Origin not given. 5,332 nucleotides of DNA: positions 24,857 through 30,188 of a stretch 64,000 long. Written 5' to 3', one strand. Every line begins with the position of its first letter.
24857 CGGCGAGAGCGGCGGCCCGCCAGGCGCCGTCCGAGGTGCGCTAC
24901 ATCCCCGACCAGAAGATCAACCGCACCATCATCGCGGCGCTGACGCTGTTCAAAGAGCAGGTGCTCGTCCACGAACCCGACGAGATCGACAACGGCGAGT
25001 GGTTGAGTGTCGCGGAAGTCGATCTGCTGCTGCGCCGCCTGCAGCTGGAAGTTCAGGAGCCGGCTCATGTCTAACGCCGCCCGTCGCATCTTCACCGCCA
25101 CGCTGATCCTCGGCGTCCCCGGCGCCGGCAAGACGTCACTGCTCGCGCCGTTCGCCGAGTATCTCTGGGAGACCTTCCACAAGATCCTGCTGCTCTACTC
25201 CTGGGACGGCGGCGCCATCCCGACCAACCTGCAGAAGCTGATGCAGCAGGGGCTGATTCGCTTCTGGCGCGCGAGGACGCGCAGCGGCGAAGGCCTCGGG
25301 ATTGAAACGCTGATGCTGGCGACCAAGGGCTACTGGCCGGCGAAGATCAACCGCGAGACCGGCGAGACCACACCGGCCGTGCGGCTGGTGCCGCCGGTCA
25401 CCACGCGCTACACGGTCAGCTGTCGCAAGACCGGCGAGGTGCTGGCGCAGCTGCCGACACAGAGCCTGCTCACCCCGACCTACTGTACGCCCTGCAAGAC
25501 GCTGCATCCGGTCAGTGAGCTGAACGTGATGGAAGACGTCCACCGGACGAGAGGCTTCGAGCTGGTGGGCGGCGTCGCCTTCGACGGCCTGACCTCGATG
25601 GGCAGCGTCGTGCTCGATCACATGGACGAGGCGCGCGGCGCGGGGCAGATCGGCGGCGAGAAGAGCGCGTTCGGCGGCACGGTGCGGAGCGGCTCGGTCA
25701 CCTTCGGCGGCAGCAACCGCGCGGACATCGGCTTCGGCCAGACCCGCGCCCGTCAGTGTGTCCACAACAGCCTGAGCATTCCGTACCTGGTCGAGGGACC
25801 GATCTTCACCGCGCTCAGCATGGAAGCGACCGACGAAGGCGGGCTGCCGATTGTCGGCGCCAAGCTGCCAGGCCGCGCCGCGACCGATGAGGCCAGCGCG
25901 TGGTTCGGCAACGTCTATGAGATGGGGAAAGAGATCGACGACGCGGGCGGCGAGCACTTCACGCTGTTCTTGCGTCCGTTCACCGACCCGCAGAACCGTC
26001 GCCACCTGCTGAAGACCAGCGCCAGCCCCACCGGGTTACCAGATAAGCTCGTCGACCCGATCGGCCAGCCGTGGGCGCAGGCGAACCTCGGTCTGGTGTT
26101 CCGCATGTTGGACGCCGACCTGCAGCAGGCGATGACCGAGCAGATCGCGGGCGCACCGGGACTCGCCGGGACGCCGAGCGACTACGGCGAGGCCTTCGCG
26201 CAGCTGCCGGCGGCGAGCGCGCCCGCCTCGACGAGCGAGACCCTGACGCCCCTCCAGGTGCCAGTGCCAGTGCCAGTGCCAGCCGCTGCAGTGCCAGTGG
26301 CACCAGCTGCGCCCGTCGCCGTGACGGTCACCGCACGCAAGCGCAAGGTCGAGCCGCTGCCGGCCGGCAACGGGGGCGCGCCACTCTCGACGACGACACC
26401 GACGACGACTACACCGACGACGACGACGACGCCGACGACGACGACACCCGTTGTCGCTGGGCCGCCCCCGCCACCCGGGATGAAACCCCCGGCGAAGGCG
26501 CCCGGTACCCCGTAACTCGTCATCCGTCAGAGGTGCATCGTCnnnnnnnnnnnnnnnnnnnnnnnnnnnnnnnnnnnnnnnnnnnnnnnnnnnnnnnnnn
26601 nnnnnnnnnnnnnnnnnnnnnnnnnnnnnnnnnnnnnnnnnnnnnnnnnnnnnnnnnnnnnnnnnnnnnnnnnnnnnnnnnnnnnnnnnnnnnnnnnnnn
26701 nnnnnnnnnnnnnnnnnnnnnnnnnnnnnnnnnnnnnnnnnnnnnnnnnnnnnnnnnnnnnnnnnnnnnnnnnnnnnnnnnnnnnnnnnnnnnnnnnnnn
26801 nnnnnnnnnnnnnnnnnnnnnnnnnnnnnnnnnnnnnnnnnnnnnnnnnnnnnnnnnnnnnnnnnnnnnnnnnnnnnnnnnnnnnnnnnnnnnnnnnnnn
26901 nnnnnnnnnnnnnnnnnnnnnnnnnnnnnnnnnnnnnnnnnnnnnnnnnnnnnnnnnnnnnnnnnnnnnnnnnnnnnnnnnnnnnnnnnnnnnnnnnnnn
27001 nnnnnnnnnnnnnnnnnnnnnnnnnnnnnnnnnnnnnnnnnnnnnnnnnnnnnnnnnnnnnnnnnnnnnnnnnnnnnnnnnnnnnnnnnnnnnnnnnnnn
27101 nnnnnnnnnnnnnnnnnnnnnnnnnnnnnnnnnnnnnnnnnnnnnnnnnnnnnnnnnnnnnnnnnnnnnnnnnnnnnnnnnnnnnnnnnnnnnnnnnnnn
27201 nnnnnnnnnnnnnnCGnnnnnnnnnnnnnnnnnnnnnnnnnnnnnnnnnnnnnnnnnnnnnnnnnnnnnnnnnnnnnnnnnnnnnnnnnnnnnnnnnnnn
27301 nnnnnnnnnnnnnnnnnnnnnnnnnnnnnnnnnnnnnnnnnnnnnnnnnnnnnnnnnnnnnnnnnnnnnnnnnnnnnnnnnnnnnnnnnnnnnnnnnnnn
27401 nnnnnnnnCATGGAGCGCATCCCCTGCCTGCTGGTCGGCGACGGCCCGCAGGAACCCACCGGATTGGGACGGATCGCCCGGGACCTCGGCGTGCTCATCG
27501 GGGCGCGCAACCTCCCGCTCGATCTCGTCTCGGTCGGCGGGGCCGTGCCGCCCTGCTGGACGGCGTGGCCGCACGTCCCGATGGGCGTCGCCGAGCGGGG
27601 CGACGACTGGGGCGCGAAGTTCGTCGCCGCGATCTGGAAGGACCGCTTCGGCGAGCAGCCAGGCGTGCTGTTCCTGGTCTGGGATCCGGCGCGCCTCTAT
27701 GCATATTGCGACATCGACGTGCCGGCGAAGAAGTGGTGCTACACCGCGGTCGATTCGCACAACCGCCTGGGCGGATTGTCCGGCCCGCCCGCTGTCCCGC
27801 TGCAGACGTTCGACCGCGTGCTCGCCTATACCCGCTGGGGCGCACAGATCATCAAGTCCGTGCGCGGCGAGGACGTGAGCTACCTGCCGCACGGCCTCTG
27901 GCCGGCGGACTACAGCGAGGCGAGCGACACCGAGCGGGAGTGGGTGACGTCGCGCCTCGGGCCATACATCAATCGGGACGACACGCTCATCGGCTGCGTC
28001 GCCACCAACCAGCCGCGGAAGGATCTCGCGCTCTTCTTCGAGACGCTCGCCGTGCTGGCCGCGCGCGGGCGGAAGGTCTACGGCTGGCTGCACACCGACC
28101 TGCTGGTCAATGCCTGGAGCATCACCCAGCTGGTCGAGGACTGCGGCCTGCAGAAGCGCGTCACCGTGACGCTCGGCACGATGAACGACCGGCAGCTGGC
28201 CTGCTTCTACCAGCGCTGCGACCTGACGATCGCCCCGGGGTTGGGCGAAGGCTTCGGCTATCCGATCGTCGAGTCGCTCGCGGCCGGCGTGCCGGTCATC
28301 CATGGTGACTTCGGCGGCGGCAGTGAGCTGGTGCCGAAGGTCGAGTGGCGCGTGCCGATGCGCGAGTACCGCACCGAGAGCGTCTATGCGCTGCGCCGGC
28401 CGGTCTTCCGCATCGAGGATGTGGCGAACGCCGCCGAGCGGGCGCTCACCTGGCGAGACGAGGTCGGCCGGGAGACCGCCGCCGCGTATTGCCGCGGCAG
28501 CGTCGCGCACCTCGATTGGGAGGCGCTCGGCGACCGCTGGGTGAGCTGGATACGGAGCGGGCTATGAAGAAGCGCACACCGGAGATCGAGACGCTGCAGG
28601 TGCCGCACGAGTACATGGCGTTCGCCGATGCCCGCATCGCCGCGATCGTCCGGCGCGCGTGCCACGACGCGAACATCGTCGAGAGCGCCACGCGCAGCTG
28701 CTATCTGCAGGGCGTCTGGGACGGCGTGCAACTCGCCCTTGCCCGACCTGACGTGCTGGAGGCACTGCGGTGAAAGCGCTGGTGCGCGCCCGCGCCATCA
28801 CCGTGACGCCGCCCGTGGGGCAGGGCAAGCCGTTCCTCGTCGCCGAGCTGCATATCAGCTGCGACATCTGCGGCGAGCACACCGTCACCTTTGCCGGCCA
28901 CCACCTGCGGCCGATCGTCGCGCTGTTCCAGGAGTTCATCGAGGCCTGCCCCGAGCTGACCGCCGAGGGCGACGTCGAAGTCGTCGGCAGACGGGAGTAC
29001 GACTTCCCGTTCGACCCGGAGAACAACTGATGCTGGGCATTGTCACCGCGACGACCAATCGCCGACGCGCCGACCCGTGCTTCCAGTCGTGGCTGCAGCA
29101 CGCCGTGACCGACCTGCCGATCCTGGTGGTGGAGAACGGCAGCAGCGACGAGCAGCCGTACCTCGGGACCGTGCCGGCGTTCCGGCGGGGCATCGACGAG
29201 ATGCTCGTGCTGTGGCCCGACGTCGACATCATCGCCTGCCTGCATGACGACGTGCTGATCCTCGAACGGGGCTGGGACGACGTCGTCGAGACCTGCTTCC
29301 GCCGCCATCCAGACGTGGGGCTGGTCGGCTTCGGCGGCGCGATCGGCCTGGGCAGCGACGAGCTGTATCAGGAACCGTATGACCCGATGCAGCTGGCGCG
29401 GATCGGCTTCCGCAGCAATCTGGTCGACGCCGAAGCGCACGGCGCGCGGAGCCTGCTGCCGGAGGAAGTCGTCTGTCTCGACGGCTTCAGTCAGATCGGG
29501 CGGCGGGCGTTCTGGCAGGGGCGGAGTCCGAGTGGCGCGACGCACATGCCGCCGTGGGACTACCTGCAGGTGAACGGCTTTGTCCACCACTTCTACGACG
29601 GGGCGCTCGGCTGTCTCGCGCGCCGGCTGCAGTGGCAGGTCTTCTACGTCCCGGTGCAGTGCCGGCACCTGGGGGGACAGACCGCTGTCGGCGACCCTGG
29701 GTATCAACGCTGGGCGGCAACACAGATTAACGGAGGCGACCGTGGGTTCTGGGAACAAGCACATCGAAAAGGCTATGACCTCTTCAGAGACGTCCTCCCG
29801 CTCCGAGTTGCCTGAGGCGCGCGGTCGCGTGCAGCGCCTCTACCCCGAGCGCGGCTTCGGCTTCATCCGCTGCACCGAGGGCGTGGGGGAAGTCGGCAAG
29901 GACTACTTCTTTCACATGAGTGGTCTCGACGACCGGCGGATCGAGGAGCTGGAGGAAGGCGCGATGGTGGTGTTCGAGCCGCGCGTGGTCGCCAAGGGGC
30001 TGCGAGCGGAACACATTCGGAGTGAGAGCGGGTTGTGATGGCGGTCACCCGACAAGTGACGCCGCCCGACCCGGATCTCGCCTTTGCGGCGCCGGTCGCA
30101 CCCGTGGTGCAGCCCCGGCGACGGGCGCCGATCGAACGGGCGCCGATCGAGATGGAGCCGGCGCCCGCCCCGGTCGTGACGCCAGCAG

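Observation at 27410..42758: Phage-borne glycan assembly/tailoring island wrapped around the helicase and the int-attP locus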

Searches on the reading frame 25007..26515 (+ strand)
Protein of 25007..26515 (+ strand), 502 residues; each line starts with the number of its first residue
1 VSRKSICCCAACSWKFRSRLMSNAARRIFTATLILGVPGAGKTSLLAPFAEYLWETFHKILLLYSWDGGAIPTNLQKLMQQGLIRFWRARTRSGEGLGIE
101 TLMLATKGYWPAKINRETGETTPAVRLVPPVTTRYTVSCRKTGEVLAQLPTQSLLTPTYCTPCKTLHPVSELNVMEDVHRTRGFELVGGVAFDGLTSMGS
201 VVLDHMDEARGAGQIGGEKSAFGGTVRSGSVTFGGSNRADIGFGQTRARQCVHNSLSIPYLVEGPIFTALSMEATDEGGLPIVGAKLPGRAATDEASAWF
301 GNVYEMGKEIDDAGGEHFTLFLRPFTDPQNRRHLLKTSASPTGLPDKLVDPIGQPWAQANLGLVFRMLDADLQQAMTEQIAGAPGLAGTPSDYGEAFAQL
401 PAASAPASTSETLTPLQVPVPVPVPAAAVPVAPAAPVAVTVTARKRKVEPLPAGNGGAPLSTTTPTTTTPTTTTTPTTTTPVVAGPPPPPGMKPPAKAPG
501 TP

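Call 8: search_protein_families(library=pfam, proteins=[window:25007-26515:+], max_evalue=0.01)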
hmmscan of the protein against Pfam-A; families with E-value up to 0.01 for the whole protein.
window:25007-26515:+ (502 aa): 0 families

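Call 12: search_protein_families(library=phrogs, proteins=[window:25007-26515:+], max_evalue=0.01)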
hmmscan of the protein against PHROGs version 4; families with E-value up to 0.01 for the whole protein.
window:25007-26515:+ (502 aa): 0 families

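Call 69: find_related_loci(query=window:25007-26515:+, collection=viral_contigs, flank=10000)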
Query window:25007-26515:+ (502 aa) in viral_contigs; peptide patterns used: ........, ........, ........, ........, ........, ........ (x = any residue, [..] = any of these).
11 stretches matched a pattern; 4 encode a relative of the query (tblastn E <= 1e-3); 4 distinct loci.
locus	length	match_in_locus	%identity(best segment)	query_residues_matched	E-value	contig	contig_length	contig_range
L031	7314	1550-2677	80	20-394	0e+0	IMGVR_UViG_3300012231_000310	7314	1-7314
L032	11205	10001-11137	77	20-398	0e+0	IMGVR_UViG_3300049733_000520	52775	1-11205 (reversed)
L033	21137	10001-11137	77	20-398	0e+0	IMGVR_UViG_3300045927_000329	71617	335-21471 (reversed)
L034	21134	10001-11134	77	25-402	0e+0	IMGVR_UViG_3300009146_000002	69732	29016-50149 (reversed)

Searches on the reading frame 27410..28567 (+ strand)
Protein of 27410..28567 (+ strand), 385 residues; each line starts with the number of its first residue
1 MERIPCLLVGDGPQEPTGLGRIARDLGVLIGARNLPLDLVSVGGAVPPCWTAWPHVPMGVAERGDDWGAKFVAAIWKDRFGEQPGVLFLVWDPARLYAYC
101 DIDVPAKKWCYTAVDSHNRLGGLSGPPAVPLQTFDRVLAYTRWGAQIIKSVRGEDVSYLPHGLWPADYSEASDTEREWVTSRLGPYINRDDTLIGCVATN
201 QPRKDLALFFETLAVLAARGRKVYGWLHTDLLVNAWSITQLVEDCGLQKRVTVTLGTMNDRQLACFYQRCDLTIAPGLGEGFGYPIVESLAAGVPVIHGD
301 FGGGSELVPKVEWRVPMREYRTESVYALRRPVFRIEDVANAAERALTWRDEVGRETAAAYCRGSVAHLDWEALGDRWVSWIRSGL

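Call 7: search_protein_families(library=pfam, proteins=[window:27410-28567:+], max_evalue=0.01)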
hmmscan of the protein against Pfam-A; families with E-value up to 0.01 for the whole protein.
window:27410-28567:+ (385 aa): 3 families
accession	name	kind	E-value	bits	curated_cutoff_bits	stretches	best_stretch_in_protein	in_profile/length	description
PF00534.26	Glycos_transf_1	-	1.9e-12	47.5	26.4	1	238-308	62-131/172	Glycosyl transferases group 1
PF13692.12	Glyco_trans_1_4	-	2.3e-11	44.6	27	1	194-308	4-115/142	Glycosyl transferases group 1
PF20706.3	GT4-conflict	-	0.00013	21.5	26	1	250-351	262-360/385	Family 4 Glycosyltransferase in conflict systems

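Call 11: search_protein_families(library=phrogs, proteins=[window:27410-28567:+], max_evalue=0.01)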
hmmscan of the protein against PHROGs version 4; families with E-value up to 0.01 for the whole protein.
window:27410-28567:+ (385 aa): 2 families
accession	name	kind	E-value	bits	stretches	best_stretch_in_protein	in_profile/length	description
phrog_2170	-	moron, auxiliary metabolic gene and host takeover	6.5e-27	95.6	1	75-380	78-368/374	glycosyltransferase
phrog_4356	-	moron, auxiliary metabolic gene and host takeover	8.6e-05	22.9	1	250-308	174-232/307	glycosyltransferase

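Call 79: search_dna_similar(query=window:27410-28567:+, collection=phages, mode=protein, max_evalue=0.00001, max_rows=30)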
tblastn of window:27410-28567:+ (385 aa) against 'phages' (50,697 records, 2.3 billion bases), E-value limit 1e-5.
Records with a match: 2; places in all: 2; records where one place covers at least 80% of the query: 1.
Best place of each record, by identity: <60% 2.
By first word of the organism name: Pontimonas 1; Microcystis 1.
By host as written in the record: Pontimonas salivibrio CL-TW6 1; Microcystis aeruginosa 1.
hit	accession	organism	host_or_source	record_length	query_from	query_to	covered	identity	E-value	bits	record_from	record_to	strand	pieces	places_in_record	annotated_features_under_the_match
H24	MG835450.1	Pontimonas phage phiPsal1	Pontimonas salivibrio CL-TW6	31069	2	315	82%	25.9%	3e-9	65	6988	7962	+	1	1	group I glycosyltransferase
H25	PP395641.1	Microcystis phage Mae-JY09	Microcystis aeruginosa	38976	158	308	39%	31.5%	1e-7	60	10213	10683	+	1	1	RfaG glycosyltransferase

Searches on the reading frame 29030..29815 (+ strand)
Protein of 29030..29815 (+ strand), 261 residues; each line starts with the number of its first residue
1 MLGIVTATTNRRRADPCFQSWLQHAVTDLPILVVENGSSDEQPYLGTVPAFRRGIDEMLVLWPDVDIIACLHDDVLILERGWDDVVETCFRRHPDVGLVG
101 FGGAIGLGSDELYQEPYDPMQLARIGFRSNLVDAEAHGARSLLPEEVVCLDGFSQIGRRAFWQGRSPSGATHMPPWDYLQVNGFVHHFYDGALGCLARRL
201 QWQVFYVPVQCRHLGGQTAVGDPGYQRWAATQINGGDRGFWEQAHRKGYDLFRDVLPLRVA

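Call 7: search_protein_families(library=pfam, proteins=[window:29030-29815:+], max_evalue=0.01)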
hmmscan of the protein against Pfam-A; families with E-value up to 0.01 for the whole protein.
window:29030-29815:+ (261 aa): 1 family
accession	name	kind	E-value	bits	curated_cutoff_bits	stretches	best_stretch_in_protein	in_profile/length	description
PF13712.12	Glyco_tranf_2_5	-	0.00046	20.4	27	1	71-153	60-141/210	Glycosyltransferase like family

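Call 11: search_protein_families(library=phrogs, proteins=[window:29030-29815:+], max_evalue=0.01)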
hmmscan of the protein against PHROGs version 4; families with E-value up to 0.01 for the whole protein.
window:29030-29815:+ (261 aa): 0 families

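Call 57: search_protein_families(library=ncbifam, proteins=[window:29030-29815:+], max_evalue=0.1)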
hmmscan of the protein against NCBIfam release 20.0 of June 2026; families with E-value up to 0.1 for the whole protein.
window:29030-29815:+ (261 aa): 0 families

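Call 65: search_solved_structures(query=window:29030-29815:+, max_evalue=1)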
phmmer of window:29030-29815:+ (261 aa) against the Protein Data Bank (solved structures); distinct sequences matched with E-value up to 1: 4.
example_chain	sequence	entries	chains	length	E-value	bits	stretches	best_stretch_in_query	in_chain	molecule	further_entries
5vyt_A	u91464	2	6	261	0.059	16.1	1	150-208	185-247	Gdp-mannose 4,6-dehydratase / gdp-4-amino-4,6-dideoxy-d-mannose formyltransferase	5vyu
5vys_A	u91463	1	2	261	0.059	16.1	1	150-208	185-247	Gdp-mannose 4,6-dehydratase / gdp-4-amino-4,6-dideoxy-d-mannose formyltransferase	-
5vyr_A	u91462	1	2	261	0.059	16.1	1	150-208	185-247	Gdp-mannose 4,6-dehydratase / gdp-4-amino-4,6-dideoxy-d-mannose formyltransferase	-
9pxt_A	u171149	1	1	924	0.28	13.9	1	79-137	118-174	Periplasmic nitrate reductase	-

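Call 67: find_homologous_proteins(query=window:29030-29815:+, max_evalue=0.001)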
Query window:29030-29815:+ (261 aa): 574 proteins with E <= 0.001 among 2324 candidates; the best 120 are listed.
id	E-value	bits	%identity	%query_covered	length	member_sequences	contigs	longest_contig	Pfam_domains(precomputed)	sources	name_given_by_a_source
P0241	1.7e-181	620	100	100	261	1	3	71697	-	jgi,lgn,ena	-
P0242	2.3e-136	472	76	100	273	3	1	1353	-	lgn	-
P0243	2.2e-129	449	73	100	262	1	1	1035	-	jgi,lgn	-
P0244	2.1e-128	446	73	99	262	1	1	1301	-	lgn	-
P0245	1.3e-124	433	71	100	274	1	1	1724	-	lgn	-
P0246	4.9e-123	428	72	100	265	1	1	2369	-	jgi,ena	-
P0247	1.5e-121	423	72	99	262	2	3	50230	-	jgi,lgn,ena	-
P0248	1.4e-119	417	68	99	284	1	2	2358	-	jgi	jgi:hypothetical protein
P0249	9.9e-117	408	70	100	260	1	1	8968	-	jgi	jgi:hypothetical protein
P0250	4.1e-115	402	67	98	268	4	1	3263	-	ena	-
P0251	4.9e-115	402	66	99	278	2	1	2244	-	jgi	jgi:hypothetical protein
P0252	2.8e-114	399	65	100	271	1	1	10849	-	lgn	-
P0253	7.3e-114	398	67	100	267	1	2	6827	-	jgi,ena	-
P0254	8.3e-114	398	67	99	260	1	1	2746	-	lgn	-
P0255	5.0e-112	392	68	100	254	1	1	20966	-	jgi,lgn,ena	-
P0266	6.2e-106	372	64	99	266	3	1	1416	PF13712.13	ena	-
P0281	2.2e-100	354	64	99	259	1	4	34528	PF13712.13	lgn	-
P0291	5.1e-99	349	60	98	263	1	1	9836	PF13712.13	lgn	-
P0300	1.7e-97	344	61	99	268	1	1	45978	PF13712.13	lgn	-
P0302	4.6e-97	343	62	99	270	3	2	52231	PF13712.13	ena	-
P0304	1.1e-96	342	61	99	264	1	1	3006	PF13712.13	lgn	-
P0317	8.5e-96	339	61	99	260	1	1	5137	PF13712.13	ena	-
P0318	9.7e-96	339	60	99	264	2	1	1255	PF13712.13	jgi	-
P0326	7.6e-95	336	57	99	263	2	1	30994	PF13712.13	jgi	-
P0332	4.1e-94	333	59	99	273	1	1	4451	PF13712.13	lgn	-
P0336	7.0e-94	333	58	99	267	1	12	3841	PF13712.13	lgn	-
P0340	2.5e-93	331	57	99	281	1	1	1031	PF13712.13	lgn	-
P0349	1.0e-91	326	55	99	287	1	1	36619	PF13712.13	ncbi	-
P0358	8.7e-91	322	56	99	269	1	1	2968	PF13712.13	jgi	jgi:hypothetical protein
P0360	1.4e-90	322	58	99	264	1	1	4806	PF13712.13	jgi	jgi:hypothetical protein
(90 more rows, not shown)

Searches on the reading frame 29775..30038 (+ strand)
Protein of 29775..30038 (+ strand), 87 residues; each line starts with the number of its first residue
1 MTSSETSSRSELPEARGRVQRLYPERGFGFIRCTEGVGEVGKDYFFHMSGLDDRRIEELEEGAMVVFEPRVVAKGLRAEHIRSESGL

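Call 31: search_protein_families(library=pfam, proteins=[window:29775-30038:+], max_evalue=0.01)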
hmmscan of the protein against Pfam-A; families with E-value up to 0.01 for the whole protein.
window:29775-30038:+ (87 aa): 1 family
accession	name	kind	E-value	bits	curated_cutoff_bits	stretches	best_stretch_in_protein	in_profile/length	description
PF00313.28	CSD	-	3e-10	40.2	27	1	16-82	2-64/66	'Cold-shock' DNA-binding domain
